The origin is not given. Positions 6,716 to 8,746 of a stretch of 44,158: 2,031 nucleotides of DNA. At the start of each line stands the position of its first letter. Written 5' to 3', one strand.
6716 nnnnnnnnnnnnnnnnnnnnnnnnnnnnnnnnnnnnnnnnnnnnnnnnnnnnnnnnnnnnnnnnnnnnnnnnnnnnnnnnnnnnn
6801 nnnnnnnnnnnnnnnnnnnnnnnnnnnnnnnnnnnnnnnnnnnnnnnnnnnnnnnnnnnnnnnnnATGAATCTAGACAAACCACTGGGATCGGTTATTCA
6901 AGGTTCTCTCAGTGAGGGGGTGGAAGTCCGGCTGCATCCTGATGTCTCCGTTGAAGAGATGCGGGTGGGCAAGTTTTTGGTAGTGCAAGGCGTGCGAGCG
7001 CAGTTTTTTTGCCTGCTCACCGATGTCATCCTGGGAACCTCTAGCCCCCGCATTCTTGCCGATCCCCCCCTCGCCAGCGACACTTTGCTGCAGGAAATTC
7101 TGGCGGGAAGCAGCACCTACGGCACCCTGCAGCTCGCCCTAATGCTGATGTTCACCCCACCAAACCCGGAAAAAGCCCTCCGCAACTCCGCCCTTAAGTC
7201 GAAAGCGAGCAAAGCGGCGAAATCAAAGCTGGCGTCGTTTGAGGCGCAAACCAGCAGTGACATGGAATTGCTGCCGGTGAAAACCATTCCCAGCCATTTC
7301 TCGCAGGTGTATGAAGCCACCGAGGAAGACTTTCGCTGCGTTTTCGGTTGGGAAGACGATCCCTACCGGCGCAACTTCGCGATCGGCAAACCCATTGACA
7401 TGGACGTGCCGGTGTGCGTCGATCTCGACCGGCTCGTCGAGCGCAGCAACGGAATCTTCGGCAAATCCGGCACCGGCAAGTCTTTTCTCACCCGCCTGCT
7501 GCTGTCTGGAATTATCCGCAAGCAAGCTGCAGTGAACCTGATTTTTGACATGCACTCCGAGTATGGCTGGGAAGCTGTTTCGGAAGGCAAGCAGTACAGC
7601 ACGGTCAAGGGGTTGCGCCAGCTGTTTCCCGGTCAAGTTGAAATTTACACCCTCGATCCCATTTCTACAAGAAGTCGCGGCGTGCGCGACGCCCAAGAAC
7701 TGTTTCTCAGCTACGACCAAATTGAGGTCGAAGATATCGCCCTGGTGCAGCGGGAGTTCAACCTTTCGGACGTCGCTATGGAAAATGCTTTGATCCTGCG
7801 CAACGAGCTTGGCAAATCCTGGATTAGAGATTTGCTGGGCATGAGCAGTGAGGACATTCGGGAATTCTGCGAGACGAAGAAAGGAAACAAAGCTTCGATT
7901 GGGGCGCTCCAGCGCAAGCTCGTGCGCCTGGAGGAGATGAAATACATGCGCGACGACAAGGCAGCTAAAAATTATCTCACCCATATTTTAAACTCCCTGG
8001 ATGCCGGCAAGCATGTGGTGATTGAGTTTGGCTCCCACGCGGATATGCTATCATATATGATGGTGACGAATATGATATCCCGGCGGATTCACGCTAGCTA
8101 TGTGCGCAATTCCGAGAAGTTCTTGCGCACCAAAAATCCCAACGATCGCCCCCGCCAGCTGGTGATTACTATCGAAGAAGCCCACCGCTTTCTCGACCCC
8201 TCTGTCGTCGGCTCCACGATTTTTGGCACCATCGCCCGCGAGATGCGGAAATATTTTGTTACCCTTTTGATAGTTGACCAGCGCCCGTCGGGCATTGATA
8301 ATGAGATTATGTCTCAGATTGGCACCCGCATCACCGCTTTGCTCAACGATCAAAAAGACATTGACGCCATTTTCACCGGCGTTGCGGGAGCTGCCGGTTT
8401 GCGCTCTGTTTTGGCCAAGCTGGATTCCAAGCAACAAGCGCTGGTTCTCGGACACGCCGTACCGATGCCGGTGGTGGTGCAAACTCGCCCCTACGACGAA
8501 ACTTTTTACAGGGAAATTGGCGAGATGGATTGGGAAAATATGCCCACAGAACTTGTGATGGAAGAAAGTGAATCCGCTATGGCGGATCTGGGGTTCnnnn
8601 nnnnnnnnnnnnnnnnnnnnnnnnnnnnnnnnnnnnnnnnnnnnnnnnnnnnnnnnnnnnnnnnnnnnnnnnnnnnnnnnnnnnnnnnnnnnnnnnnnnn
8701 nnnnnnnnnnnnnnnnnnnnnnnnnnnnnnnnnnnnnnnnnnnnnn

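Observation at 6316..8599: Orphan HerA/DUF87-like ATPase with a 550-bp gene-less leader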

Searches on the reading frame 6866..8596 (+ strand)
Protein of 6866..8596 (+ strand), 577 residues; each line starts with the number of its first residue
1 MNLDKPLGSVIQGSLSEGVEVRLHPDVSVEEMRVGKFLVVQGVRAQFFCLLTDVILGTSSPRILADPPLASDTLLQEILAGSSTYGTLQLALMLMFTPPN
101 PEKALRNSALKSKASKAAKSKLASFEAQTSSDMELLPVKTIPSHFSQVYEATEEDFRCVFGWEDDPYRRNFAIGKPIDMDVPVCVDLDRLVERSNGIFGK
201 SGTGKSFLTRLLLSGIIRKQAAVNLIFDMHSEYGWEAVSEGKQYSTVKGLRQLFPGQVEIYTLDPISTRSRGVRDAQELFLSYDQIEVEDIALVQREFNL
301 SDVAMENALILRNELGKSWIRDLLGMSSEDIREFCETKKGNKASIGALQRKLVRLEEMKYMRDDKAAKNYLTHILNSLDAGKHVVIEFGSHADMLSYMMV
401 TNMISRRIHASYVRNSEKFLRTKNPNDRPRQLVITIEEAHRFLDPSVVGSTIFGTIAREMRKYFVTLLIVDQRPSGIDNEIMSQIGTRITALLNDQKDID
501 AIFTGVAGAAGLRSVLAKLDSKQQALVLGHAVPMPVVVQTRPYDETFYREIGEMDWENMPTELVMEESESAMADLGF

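Call 5: search_protein_families(library=pfam, proteins=[window:6866-8596:+], max_evalue=0.1)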
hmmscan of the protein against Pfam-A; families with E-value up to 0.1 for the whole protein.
window:6866-8596:+ (577 aa): 7 families
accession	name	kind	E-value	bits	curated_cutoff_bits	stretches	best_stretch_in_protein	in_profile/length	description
PF01935.23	DUF87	-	2.2e-35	123.2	23.2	1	172-408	2-220/220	Helicase HerA, central domain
PF09378.16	HAS-barrel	-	2.1e-08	34.6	25.2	1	8-91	2-79/90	HAS barrel domain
PF13401.12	AAA_22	-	0.0092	16.7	27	0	197-215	10-28/130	AAA domain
PF19044.6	P-loop_TraG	-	0.0098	15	25.8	1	173-233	9-70/413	TraG P-loop domain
PF05872.18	HerA_C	-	0.021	13.9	22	1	341-491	174-319/502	Helicase HerA-like C-terminal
PF00005.33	ABC_tran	-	0.031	15.3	25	1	196-257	15-74/137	ABC transporter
PF01580.24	FtsK_SpoIIIE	-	0.044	13.6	24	0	162-219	11-66/221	FtsK/SpoIIIE family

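Call 6: search_protein_families(library=padloc, proteins=[window:6866-8596:+], max_evalue=0.1)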
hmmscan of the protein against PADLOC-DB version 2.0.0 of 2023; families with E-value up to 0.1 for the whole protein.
window:6866-8596:+ (577 aa): 16 families
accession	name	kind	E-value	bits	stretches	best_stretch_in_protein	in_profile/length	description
PDLC04105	HerA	-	6.6e-31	105.5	2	400-540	397-535/576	-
PDLC04100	HerA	-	1.1e-20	71.9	2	428-541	437-556/580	-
PDLC04102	HerA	-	2.1e-20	70.6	2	362-541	439-620/654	-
PDLC02185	HerA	-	7.4e-20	69.2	2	430-541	445-562/585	-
PDLC04103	HerA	-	1.6e-19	67.7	2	431-540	441-556/579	-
PDLC04106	HerA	-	4.2e-18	63.2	2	431-548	511-636/667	-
PDLC04098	HerA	-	1.5e-15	54.8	2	432-544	528-650/686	-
PDLC02188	HerA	-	1.9e-15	54.7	2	400-541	395-543/578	-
PDLC04140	mad8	-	2.8e-13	48.1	1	196-544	31-303/314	mads_8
PDLC04097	HerA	-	1.8e-10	38.1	2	451-542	503-594/618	-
PDLC04104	HerA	-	6.5e-10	36.3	1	451-538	247-334/379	-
PDLC04099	HerA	-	4.6e-06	24.1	1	177-233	154-210/214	-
PDLC04107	HerA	-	2.2e-05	21.7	1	181-235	158-212/306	-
PDLC04101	HerA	-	7.2e-05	19.7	1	178-234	154-210/400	-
PDLC02684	DndH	-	0.014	10.9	1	187-233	1362-1415/1715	DndH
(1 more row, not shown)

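Call 7: search_protein_families(library=ncbifam, proteins=[window:6866-8596:+], max_evalue=0.1)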
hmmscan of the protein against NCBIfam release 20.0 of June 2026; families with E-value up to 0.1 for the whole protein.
window:6866-8596:+ (577 aa): 8 families
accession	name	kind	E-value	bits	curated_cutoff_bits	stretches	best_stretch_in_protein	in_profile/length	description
NF042943.1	HerA_antiphage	equivalog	1.8e-20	73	800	2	432-541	435-550/566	anti-phage-associated helicase HerA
NF040937.1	HerA_Thermprot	equivalog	2e-20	72.7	800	2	418-545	338-466/487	DNA double-strand break repair helicase HerA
NF040819.1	helicase_HerA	equivalog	2.2e-17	62.8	970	1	129-543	96-517/561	DNA double-strand break repair helicase HerA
NF042944.1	HerA_antiphage_2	equivalog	3.3e-17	62.5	850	2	399-545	394-547/576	anti-phage-associated helicase HerA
NF053655.1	CedD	equivalog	6.5e-16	58.1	600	2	393-539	384-524/527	DNA-translocating ATPase CedD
NF033849.1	ser_rich_anae_1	subfamily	5.3e-08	30.7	650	1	334-507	923-1104/1163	serine-rich protein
NF045975.1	VirB4_plasma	equivalog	2.4e-05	22.2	590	1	395-475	735-805/894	Mbov_0397 family ICE element conjugal transfer ATPase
TIGR03925.1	T7SS_EccC_b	equivalog_domain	0.071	11.4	346.55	0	122-226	303-398/564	type VII secretion protein EccCb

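Call 11: find_homologous_proteins(query=window:6866-8596:+, max_evalue=1e-10)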
Query window:6866-8596:+ (577 aa): 8000 proteins with E <= 1e-10 among 8000 candidates; the best 120 are listed.
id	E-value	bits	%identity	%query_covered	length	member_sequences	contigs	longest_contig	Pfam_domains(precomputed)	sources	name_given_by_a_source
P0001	0.0e+0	1279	100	100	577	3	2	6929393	PF01935.24,PF09378.17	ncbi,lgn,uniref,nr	ncbi:helicase HerA domain-containing protein [Kamptonema formosum]|uniref:helicase HerA domain-conta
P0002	0.0e+0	1183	92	100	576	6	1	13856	PF01935.24,PF09378.17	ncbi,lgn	-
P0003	0.0e+0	1168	91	100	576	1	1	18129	PF01935.24,PF09378.17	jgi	jgi:DNA helicase HerA-like ATPase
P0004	0.0e+0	1166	90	100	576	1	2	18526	PF01935.24,PF09378.17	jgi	jgi:DNA helicase HerA-like ATPase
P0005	0.0e+0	1164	90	100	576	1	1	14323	PF01935.24,PF09378.17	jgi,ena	jgi:DNA helicase HerA-like ATPase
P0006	9.1e-295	996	77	100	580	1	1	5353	PF01935.24,PF09378.17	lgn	-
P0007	1.7e-294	996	77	100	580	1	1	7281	PF01935.24,PF09378.17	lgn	-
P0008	2.4e-294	995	77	100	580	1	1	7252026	PF01935.24,PF09378.17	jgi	jgi:DNA helicase HerA-like ATPase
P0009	5.4e-293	991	76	100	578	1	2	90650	PF01935.24,PF09378.17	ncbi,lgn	-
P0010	5.4e-291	984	75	100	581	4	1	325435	PF01935.24,PF09378.17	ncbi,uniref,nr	ncbi:helicase HerA domain-containing protein [Microcoleus sp. FACHB-672]|uniref:helicase HerA domain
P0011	4.5e-288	974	76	100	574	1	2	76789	PF01935.24,PF09378.17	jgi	jgi:DNA helicase HerA-like ATPase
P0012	1.1e-287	973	90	84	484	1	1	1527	PF01935.24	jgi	jgi:DNA helicase HerA-like ATPase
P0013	3.2e-287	972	76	100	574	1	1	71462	PF01935.24,PF09378.17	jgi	jgi:DNA helicase HerA-like ATPase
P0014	5.8e-287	971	75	100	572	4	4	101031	PF01935.24,PF09378.17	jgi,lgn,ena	jgi:DNA helicase HerA-like ATPase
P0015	6.9e-287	970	75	100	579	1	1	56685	PF01935.24,PF09378.17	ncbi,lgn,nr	ncbi:MAG: ATP-binding protein [Cyanobacteria bacterium RU_5_0]|nr:ATP-binding protein [Cyanobacteria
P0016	1.1e-286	970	75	100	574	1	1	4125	PF01935.24,PF09378.17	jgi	jgi:uncharacterized protein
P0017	1.5e-286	969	75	100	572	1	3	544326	PF01935.24,PF09378.17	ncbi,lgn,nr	ncbi:MAG: ATP-binding protein [Oscillatoriaceae bacterium SKW80]|nr:ATP-binding protein [Oscillatori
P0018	1.9e-286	969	74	100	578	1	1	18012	PF01935.24,PF09378.17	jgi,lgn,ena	jgi:hypothetical protein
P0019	2.9e-286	968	74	100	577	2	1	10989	PF01935.24,PF09378.17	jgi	jgi:DNA helicase HerA-like ATPase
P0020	4.1e-286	968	76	100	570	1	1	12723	PF01935.24,PF09378.17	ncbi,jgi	jgi:hypothetical protein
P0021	7.0e-286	967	76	100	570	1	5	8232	PF01935.24,PF09378.17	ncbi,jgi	jgi:hypothetical protein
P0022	1.2e-285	966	75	100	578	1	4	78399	PF01935.24,PF09378.17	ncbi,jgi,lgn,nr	ncbi:MAG TPA: ATPase [Microcoleaceae bacterium UBA9251]|jgi:Predicted ATPase|nr:ATPase [Microcoleace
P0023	1.2e-285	966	75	100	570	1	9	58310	PF01935.24,PF09378.17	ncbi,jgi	jgi:hypothetical protein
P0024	1.2e-285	966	74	100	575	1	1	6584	PF01935.24,PF09378.17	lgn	-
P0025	3.4e-285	965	75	100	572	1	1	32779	PF01935.24,PF09378.17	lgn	-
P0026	5.8e-285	964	74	100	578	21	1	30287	PF01935.24,PF09378.17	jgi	-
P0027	6.0e-285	964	75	100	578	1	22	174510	PF01935.24,PF09378.17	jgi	jgi:uncharacterized protein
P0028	6.0e-285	964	75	100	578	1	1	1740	PF01935.24,PF09378.17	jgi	-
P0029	6.1e-285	964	73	100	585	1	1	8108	PF01935.24,PF09378.17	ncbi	-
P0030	6.6e-285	964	74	100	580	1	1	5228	PF01935.24,PF09378.17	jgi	jgi:uncharacterized protein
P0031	9.0e-285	963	75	100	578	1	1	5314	PF01935.24,PF09378.17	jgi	jgi:uncharacterized protein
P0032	9.1e-285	963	75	100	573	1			PF01935.24,PF09378.17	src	-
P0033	1.0e-284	963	75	100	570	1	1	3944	PF01935.24,PF09378.17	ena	-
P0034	1.0e-284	963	74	100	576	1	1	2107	PF01935.24,PF09378.17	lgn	-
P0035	1.1e-284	963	75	100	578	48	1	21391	PF01935.24,PF09378.17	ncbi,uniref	ncbi:MAG: ATP-binding protein [Microcoleus sp.]|uniref:helicase HerA domain-containing protein n=1 T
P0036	1.2e-284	963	75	100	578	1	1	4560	PF01935.24,PF09378.17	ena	-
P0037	1.3e-284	963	74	100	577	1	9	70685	PF01935.24,PF09378.17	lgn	-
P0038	1.4e-284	963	75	100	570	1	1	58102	PF01935.24,PF09378.17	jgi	jgi:uncharacterized protein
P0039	1.5e-284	963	73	100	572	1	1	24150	PF01935.24,PF09378.17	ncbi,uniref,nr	ncbi:ATP-binding protein [Leptolyngbya sp. FACHB-36]|uniref:helicase HerA domain-containing protein 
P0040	1.6e-284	963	75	100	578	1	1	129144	PF01935.24,PF09378.17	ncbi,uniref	ncbi:ATP-binding protein [Microcoleus sp. B4-D4]|uniref:ATP-binding protein n=1 Tax=Microcoleus sp. 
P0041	1.7e-284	963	75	100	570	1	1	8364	PF01935.24,PF09378.17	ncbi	ncbi:MAG: DUF87 domain-containing protein [Cyanobacteriota bacterium]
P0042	1.7e-284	963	75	100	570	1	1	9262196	PF01935.24,PF09378.17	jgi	jgi:DNA helicase HerA-like ATPase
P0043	1.9e-284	962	74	100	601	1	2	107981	PF01935.24,PF09378.17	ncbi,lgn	-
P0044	2.0e-284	962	73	100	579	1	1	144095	PF01935.24,PF09378.17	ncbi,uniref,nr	ncbi:ATP-binding protein [Microcoleus sp. FACHB-1515]|uniref:helicase HerA domain-containing protein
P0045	2.1e-284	962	74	100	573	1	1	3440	PF01935.24,PF09378.17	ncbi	-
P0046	2.2e-284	962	74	100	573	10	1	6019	PF01935.24,PF09378.17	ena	-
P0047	2.3e-284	962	75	100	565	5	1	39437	PF01935.24,PF09378.17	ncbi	-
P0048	2.4e-284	962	75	100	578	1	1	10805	PF01935.24,PF09378.17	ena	-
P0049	2.4e-284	962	74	100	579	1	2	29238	PF01935.24,PF09378.17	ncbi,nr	ncbi:MAG: ATP-binding protein [Microcoleus sp. CSU_2_2]|nr:ATP-binding protein [Microcoleus sp. SU_5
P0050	2.7e-284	962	74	100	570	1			PF01935.24,PF09378.17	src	-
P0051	2.8e-284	962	74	100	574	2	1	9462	PF01935.24,PF09378.17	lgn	-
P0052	2.9e-284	962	73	100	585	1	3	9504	PF01935.24,PF09378.17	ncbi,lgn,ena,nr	ncbi:MAG TPA: ATPase [Cyanobacteria bacterium UBA11162]|nr:ATPase [Cyanobacteria bacterium UBA11162]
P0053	3.2e-284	962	73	100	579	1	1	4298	PF01935.24,PF09378.17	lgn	-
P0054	3.3e-284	962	73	100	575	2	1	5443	PF01935.24,PF09378.17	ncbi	ncbi:MAG: helicase HerA domain-containing protein [Elainellaceae cyanobacterium]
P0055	3.8e-284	961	74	100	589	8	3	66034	PF01935.24,PF09378.17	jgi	jgi:uncharacterized protein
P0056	3.8e-284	961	73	100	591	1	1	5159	PF01935.24,PF09378.17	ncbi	ncbi:MAG TPA: ATP-binding protein [Allocoleopsis sp.]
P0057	3.9e-284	961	74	100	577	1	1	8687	PF01935.24,PF09378.17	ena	-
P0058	4.0e-284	961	75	100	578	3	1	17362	PF01935.24,PF09378.17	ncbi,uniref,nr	ncbi:ATP-binding protein [Tychonema sp. LEGE 06208]|uniref:helicase HerA domain-containing protein n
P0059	4.2e-284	961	74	100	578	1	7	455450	PF01935.24,PF09378.17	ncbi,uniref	ncbi:ATP-binding protein [Microcoleus sp. S36b_A3]|uniref:ATP-binding protein n=1 Tax=unclassified M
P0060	4.6e-284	961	75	100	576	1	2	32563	PF01935.24,PF09378.17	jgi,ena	-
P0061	4.9e-284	961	73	100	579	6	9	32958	PF01935.24,PF09378.17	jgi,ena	jgi:hypothetical protein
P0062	5.7e-284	961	75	100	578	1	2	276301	PF01935.24,PF09378.17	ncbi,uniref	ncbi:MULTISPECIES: ATP-binding protein [unclassified Microcoleus]|uniref:ATP-binding protein n=1 Tax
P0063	5.8e-284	961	75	100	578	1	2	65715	PF01935.24,PF09378.17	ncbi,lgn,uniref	ncbi:helicase HerA domain-containing protein [Microcoleus sp.]|uniref:helicase HerA domain-containin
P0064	5.8e-284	961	75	100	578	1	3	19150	PF01935.24,PF09378.17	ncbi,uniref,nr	ncbi:ATP-binding protein [Tychonema sp. LEGE 07199]|uniref:helicase HerA domain-containing protein n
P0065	5.8e-284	961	74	100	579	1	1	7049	PF01935.24,PF09378.17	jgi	jgi:DNA helicase HerA-like ATPase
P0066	6.2e-284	961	74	100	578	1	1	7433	PF01935.24,PF09378.17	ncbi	ncbi:MAG: ATP-binding protein [Microcoleus sp.]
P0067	7.1e-284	961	73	100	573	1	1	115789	PF01935.24,PF09378.17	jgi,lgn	jgi:DNA helicase HerA-like ATPase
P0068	7.5e-284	960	73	100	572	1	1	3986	PF01935.24,PF09378.17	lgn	-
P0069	7.9e-284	960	74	100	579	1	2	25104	PF01935.24,PF09378.17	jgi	jgi:uncharacterized protein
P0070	8.5e-284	960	74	100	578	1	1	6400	PF01935.24,PF09378.17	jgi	jgi:uncharacterized protein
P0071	8.5e-284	960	74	100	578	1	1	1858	PF01935.24,PF09378.17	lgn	-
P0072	9.0e-284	960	75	100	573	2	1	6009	PF01935.24,PF09378.17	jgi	-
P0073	9.0e-284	960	75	100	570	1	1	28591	PF01935.24,PF09378.17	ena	-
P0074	9.0e-284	960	75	100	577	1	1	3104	PF01935.24,PF09378.17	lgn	-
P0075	9.2e-284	960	75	100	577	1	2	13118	PF01935.24,PF09378.17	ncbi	-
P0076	9.2e-284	960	74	100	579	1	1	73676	PF01935.24,PF09378.17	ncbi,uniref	ncbi:ATP-binding protein [Microcoleus sp. N3A4]|uniref:ATP-binding protein n=1 Tax=Microcoleus sp. N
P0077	9.6e-284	960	75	100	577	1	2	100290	PF01935.24,PF09378.17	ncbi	ncbi:ATP-binding protein [Microcoleus sp. AT9_B5]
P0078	9.8e-284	960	75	100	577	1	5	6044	PF01935.24,PF09378.17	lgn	-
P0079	1.0e-283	960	73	100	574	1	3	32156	PF01935.24,PF09378.17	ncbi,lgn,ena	-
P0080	1.2e-283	960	74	100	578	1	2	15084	PF01935.24,PF09378.17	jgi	jgi:uncharacterized protein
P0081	1.2e-283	960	74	100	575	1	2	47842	PF01935.24,PF09378.17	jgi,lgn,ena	jgi:DNA helicase HerA-like ATPase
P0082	1.2e-283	960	74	100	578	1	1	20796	PF01935.24,PF09378.17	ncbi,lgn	ncbi:MAG: ATP-binding protein [Microcoleus sp.]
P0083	1.2e-283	960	74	100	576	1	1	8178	PF01935.24,PF09378.17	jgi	-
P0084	1.3e-283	960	74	100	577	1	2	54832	PF01935.24,PF09378.17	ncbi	-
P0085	1.3e-283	960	73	100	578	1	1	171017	PF01935.24,PF09378.17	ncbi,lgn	ncbi:MAG: helicase HerA domain-containing protein [Thainema sp.]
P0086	1.3e-283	960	75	100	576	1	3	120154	PF01935.24,PF09378.17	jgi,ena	jgi:hypothetical protein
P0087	1.4e-283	960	74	100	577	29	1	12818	PF01935.24,PF09378.17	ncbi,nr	ncbi:MAG TPA: ATP-binding protein [Kamptonema sp.]|nr:ATP-binding protein [Kamptonema sp.]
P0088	1.5e-283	959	73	100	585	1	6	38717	PF01935.24,PF09378.17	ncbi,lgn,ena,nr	ncbi:MAG TPA: ATPase [Cyanobacteria bacterium UBA12227]|nr:ATPase [Cyanobacteria bacterium UBA12227]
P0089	1.5e-283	959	74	100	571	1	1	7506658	PF01935.24,PF09378.17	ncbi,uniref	ncbi:helicase HerA domain-containing protein [Egbenema bharatensis]|uniref:helicase HerA domain-cont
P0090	1.6e-283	959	74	100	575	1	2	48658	PF01935.24,PF09378.17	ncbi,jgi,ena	-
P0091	1.6e-283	959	73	100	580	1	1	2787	PF01935.24,PF09378.17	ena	-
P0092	1.7e-283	959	74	100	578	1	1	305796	PF01935.24,PF09378.17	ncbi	ncbi:MAG: ATP-binding protein [Microcoleus sp.]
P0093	1.7e-283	959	75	100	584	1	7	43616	PF01935.24,PF09378.17,PF00005.34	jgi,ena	jgi:DNA helicase HerA-like ATPase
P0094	1.7e-283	959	75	100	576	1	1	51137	PF01935.24,PF09378.17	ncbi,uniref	ncbi:ATP-binding protein [Microcoleus sp. herbarium2]|uniref:ATP-binding protein n=1 Tax=Microcoleus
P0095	2.2e-283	959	75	100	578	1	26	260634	PF01935.24,PF09378.17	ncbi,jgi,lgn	ncbi:MAG: ATP-binding protein [Microcoleus sp.]|jgi:DNA helicase HerA-like ATPase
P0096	2.2e-283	959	75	100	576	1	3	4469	PF01935.24,PF09378.17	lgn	-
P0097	2.2e-283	959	73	100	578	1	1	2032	PF01935.24,PF09378.17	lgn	-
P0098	2.2e-283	959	74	100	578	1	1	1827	PF01935.24,PF09378.17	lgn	-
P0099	2.3e-283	959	75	100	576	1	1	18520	PF01935.24,PF09378.17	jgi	-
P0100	2.3e-283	959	74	100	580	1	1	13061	PF01935.24,PF09378.17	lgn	-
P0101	2.4e-283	959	74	100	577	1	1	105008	PF01935.24,PF09378.17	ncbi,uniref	ncbi:ATP-binding protein [Microcoleus sp. F4-D5]|uniref:ATP-binding protein n=1 Tax=Microcoleus sp. 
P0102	2.5e-283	959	73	100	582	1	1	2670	PF01935.24,PF09378.17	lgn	-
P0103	2.6e-283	959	73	100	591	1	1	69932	PF01935.24,PF09378.17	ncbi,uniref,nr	ncbi:ATP-binding protein [Trichocoleus sp. FACHB-591]|uniref:helicase HerA domain-containing protein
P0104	2.7e-283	959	74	100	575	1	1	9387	PF01935.24,PF09378.17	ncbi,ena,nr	ncbi:MAG: ATP-binding protein [Prochloraceae cyanobacterium]|nr:ATP-binding protein [Prochloraceae c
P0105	2.7e-283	959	75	100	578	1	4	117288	PF01935.24,PF09378.17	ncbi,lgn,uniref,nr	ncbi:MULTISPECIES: ATP-binding protein [unclassified Microcoleus]|uniref:helicase HerA domain-contai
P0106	2.8e-283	959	74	100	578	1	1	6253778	PF01935.24,PF09378.17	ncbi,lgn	ncbi:MAG: helicase HerA domain-containing protein [Microcoleus sp.]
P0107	2.9e-283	958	75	100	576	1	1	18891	PF01935.24,PF09378.17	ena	-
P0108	2.9e-283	958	73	100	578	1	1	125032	PF01935.24,PF09378.17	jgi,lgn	jgi:DNA helicase HerA-like ATPase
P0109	3.0e-283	958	74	100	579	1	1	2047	PF01935.24,PF09378.17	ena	-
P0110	3.1e-283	958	75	100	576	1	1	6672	PF01935.24,PF09378.17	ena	-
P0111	3.6e-283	958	73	100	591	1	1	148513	PF01935.24,PF09378.17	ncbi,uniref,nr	ncbi:ATP-binding protein [Trichocoleus sp. FACHB-262]|uniref:helicase HerA domain-containing protein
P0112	4.0e-283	958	74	100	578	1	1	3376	PF01935.24,PF09378.17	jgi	jgi:DNA helicase HerA-like ATPase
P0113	4.3e-283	958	75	100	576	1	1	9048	PF01935.24,PF09378.17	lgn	-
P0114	4.4e-283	958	75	100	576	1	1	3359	PF01935.24,PF09378.17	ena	-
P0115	4.5e-283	958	75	100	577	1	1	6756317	PF01935.24,PF09378.17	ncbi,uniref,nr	ncbi:helicase HerA domain-containing protein [Microcoleus vaginatus]|uniref:helicase HerA domain-con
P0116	4.7e-283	958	74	100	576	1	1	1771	PF01935.24,PF09378.17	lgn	-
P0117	4.8e-283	958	74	100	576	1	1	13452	PF01935.24,PF09378.17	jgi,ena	jgi:uncharacterized protein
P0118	4.8e-283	958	75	100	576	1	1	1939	PF01935.24,PF09378.17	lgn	-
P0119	5.2e-283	958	74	100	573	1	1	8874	PF01935.24,PF09378.17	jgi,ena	-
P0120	5.5e-283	958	75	100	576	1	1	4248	PF01935.24,PF09378.17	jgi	-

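Call 12: find_encoding_contigs(protein=P0001, flank=10000, max_places=3)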
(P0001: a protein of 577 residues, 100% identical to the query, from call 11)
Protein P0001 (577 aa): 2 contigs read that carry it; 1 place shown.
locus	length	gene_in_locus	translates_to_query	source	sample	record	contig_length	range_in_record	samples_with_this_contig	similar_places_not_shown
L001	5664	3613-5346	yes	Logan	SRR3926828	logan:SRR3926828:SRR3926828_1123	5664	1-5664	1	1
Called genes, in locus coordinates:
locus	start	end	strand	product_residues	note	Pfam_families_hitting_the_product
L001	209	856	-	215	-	PF02469:Fasciclin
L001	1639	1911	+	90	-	-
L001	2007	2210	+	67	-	-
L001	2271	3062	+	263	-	PF02798:GST_N (weak), PF13409:GST_N_2, PF13417:GST_N_3, PF13410:GST_C_2 (weak)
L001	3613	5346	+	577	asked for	PF09378:HAS-barrel, PF01935:DUF87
